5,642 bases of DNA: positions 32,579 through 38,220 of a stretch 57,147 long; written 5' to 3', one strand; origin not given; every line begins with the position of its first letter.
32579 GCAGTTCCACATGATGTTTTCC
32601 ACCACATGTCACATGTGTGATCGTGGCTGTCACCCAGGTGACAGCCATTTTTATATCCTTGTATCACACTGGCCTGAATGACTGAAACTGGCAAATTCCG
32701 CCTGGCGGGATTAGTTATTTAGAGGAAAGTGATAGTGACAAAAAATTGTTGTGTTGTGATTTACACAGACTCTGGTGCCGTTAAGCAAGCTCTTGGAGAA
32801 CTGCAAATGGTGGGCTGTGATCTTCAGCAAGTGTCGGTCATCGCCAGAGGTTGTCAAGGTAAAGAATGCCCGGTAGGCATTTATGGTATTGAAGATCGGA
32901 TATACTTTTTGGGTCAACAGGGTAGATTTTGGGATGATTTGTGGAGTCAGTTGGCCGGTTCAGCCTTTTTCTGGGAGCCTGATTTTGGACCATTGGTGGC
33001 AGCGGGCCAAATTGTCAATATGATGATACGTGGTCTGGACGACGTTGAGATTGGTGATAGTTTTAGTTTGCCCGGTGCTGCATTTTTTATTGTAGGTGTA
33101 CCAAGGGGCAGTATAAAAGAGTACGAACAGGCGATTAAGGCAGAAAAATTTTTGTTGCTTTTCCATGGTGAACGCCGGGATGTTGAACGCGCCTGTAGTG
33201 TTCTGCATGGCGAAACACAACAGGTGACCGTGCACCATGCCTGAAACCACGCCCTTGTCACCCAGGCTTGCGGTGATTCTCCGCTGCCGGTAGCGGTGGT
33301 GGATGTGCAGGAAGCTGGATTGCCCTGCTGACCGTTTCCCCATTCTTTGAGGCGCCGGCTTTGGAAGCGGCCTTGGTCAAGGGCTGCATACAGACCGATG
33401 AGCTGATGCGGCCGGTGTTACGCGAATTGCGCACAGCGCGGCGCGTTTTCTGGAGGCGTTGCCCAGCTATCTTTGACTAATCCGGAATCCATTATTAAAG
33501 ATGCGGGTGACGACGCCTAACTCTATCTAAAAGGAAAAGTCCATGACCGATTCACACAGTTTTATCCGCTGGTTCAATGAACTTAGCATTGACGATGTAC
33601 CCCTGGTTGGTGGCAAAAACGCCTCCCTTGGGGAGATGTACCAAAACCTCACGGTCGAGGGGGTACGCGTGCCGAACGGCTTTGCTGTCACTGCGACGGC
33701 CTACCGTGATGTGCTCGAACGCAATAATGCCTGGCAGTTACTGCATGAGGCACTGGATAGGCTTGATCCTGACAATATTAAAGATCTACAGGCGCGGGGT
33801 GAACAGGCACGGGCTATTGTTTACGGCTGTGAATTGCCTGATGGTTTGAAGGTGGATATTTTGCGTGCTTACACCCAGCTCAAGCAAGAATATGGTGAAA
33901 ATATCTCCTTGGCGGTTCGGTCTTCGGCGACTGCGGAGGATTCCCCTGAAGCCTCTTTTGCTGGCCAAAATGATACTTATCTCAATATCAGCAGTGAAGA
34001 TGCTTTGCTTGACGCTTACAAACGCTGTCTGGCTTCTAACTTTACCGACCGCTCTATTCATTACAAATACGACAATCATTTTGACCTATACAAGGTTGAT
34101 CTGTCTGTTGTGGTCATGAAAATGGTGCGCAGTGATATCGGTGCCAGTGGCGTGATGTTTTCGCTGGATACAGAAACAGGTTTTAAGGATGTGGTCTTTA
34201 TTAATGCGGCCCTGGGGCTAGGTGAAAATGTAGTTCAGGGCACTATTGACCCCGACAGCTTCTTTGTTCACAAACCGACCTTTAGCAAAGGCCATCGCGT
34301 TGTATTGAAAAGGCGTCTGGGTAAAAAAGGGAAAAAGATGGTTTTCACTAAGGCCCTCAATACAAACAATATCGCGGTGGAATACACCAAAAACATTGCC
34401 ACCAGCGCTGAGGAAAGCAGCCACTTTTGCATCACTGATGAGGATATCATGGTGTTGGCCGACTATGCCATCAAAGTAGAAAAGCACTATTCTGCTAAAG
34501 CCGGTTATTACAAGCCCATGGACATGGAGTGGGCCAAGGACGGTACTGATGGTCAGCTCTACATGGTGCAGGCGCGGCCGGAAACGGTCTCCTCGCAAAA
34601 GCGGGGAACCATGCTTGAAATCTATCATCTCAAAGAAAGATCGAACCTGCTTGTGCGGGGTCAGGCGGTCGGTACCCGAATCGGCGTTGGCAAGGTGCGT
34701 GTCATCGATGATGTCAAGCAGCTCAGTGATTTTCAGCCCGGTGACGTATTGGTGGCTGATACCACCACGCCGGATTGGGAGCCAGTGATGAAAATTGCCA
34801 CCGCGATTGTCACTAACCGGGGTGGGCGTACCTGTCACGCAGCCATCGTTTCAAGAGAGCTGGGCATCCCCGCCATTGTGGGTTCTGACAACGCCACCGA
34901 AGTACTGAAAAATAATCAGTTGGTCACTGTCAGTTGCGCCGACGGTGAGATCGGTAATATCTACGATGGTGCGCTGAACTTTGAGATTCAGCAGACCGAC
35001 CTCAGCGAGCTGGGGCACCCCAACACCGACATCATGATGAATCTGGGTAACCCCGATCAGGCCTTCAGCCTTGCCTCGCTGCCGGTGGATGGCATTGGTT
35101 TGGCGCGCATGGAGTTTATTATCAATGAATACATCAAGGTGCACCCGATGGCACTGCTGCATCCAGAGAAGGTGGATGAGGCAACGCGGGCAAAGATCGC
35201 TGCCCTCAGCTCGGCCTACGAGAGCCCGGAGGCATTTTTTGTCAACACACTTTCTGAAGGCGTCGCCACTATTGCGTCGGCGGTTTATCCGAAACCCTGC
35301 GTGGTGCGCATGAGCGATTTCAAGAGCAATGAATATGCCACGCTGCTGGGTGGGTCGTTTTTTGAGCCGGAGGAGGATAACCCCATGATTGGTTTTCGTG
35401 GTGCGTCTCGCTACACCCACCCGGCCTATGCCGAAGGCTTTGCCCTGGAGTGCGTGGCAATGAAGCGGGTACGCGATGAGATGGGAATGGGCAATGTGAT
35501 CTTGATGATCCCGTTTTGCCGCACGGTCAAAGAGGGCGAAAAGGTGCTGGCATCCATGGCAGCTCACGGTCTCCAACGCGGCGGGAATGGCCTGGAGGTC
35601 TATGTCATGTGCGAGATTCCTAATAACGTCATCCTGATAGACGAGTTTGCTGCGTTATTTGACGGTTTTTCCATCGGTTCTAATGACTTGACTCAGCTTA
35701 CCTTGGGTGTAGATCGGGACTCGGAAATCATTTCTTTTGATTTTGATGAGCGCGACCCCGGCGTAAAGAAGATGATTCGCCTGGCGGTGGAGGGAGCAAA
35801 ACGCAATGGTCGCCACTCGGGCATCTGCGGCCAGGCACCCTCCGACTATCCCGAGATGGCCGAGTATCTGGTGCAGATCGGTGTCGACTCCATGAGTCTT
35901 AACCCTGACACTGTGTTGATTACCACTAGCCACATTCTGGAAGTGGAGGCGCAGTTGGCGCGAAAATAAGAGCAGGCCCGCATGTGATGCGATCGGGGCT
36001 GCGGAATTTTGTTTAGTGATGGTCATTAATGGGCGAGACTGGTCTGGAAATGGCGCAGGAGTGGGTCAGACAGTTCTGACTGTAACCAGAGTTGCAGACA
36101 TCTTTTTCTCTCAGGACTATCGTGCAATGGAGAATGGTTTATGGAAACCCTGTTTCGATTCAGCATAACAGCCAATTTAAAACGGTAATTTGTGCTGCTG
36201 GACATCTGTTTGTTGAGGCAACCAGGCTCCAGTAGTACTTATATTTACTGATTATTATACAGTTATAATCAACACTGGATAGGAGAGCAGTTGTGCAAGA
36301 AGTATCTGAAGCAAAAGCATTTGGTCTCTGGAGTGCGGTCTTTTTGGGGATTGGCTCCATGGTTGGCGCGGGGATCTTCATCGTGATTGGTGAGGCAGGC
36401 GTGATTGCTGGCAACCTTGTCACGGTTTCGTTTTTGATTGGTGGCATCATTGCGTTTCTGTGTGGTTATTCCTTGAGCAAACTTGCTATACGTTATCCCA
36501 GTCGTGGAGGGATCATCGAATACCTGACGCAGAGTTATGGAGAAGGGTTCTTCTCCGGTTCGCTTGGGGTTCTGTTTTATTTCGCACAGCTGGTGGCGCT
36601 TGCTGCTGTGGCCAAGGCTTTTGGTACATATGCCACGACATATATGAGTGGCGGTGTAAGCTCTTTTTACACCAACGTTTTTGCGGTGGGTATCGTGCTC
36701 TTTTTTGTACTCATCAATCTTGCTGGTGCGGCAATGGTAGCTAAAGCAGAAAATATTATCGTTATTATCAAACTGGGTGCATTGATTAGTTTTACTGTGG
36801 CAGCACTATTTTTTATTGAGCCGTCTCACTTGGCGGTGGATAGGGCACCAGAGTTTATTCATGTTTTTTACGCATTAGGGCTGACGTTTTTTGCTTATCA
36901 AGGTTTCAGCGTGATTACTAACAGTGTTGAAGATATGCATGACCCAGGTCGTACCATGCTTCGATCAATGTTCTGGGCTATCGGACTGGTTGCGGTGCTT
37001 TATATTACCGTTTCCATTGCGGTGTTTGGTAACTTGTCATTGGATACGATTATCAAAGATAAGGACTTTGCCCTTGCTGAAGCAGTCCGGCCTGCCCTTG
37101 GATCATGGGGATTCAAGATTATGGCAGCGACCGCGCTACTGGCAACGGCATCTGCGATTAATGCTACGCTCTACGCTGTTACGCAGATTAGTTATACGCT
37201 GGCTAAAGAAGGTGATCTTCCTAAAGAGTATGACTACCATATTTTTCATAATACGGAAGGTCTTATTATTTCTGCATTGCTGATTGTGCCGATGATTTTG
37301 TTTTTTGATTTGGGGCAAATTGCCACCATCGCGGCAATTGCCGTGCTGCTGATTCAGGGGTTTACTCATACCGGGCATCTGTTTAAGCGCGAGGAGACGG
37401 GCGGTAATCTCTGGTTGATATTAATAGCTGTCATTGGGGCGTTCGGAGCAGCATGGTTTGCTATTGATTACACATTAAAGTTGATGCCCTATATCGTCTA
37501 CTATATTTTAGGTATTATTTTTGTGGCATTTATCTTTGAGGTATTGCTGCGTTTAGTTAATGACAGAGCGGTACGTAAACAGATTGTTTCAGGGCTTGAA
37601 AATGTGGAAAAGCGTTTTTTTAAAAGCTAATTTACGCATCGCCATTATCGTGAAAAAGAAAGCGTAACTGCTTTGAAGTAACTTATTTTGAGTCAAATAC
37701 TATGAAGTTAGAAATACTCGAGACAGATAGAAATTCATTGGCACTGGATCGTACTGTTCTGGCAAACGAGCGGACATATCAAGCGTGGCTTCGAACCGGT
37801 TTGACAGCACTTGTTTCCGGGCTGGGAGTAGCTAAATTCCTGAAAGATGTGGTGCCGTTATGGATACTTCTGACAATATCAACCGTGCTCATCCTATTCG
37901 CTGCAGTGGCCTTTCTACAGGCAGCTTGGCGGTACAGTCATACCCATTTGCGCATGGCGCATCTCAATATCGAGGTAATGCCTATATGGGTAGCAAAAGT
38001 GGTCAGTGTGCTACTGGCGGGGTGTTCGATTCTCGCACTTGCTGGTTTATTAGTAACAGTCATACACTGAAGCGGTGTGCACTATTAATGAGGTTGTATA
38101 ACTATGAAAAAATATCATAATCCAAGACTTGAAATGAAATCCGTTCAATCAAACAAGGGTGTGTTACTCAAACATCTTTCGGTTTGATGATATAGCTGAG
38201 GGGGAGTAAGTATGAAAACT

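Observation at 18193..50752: Recurrent oriented cis-element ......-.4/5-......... (and palindromic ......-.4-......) upstream of most transcription units of the GC-rich block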

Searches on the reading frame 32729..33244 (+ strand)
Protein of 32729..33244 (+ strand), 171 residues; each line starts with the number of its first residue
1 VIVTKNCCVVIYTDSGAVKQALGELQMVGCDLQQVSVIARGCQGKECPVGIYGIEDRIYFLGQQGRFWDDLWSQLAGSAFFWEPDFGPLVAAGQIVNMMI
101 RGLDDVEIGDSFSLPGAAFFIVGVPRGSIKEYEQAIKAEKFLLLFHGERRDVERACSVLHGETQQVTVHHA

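Call 7: search_protein_families(library=pfam, proteins=[window:32729-33244:+])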
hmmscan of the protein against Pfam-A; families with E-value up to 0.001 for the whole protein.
window:32729-33244:+ (171 aa): 0 families

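Call 28: search_protein_families(library=ncbifam, proteins=[window:32729-33244:+], max_evalue=0.001)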
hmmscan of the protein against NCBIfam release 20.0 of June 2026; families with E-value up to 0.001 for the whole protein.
window:32729-33244:+ (171 aa): 0 families

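Call 65: search_protein_families(library=pfam, proteins=[window:32729-33244:+], max_evalue=1)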
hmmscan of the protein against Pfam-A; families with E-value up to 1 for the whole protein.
window:32729-33244:+ (171 aa): 1 family
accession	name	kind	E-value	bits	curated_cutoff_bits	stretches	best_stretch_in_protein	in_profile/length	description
PF00936.24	BMC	-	0.11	13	24.5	0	6-29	38-61/75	BMC domain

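Call 66: search_solved_structures(query=window:32729-33244:+, max_evalue=1)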
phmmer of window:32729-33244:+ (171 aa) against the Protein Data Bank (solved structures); distinct sequences matched with E-value up to 1: 1.
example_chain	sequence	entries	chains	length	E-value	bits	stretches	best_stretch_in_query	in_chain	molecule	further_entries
2ra8_A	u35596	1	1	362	0.031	17.8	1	31-111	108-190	Uncharacterized protein Q64V53_BACFR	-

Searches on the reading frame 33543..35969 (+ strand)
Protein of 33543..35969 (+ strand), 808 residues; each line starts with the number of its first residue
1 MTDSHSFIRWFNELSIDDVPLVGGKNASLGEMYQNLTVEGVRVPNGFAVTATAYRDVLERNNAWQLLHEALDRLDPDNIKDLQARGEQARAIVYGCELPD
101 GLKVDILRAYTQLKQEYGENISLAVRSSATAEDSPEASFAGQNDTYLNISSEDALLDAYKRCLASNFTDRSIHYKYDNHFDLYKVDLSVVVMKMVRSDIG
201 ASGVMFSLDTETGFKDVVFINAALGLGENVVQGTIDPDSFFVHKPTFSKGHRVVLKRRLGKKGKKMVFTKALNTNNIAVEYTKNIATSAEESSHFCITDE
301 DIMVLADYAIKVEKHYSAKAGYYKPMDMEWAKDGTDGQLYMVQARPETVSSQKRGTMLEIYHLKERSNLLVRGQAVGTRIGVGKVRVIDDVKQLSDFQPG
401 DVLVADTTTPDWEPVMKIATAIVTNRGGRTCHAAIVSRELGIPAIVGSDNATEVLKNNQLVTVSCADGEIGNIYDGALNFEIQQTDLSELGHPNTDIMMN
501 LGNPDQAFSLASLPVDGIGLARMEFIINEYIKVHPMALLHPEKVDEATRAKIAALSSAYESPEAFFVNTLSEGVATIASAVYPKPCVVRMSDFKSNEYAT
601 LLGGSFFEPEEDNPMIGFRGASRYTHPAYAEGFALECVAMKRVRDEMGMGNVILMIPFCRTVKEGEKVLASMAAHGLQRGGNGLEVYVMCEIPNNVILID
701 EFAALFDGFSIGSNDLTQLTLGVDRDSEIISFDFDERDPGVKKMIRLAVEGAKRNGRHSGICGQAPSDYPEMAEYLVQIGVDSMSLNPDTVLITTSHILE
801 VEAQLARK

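Call 7: search_protein_families(library=pfam, proteins=[window:33543-35969:+])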
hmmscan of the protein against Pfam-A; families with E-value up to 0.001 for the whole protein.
window:33543-35969:+ (808 aa): 3 families
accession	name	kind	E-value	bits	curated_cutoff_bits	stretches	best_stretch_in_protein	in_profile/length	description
PF01326.24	PPDK_N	-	1.2e-108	363.8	27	1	20-355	2-317/328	Pyruvate phosphate dikinase, AMP/ATP-binding domain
PF02896.24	PEP-utilizers_C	-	3.6e-57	194.2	22.8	1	494-800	19-290/293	PEP-utilising enzyme, PEP-binding domain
PF00391.29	PEP-utilizers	-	9.4e-27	92.9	23.1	1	397-468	1-72/72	PEP-utilising enzyme, mobile domain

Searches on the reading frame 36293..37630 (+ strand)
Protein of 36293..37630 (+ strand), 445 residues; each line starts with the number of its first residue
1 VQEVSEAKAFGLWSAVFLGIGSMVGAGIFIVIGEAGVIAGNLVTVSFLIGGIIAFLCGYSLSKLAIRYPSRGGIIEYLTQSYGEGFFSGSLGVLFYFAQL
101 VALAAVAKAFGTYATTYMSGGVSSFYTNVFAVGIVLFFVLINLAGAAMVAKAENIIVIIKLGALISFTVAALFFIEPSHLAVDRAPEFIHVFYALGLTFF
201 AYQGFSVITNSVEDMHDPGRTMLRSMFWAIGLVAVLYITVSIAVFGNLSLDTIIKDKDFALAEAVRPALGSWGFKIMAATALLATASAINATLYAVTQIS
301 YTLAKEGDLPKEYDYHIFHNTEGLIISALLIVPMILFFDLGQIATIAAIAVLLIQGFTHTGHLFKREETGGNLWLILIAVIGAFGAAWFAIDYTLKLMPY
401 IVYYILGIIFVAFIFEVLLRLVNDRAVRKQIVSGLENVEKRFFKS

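Call 7: search_protein_families(library=pfam, proteins=[window:36293-37630:+])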
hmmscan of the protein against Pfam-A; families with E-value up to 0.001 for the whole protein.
window:36293-37630:+ (445 aa): 2 families
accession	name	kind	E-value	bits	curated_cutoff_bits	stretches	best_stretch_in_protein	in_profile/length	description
PF13520.12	AA_permease_2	-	1e-33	117.4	27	1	10-414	1-400/427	Amino acid permease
PF00324.27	AA_permease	-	1.2e-25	90.6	24.6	1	16-313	3-321/470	Amino acid permease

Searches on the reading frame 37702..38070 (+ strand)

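Call 7: search_protein_families(library=pfam, proteins=[window:37702-38070:+])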
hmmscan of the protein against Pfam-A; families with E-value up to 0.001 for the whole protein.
window:37702-38070:+ (122 aa): 1 family
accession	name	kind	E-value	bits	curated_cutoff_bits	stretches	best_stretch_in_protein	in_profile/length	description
PF02656.20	DUF202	-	7.1e-14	52.4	23.4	1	17-81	1-65/68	Domain of unknown function (DUF202)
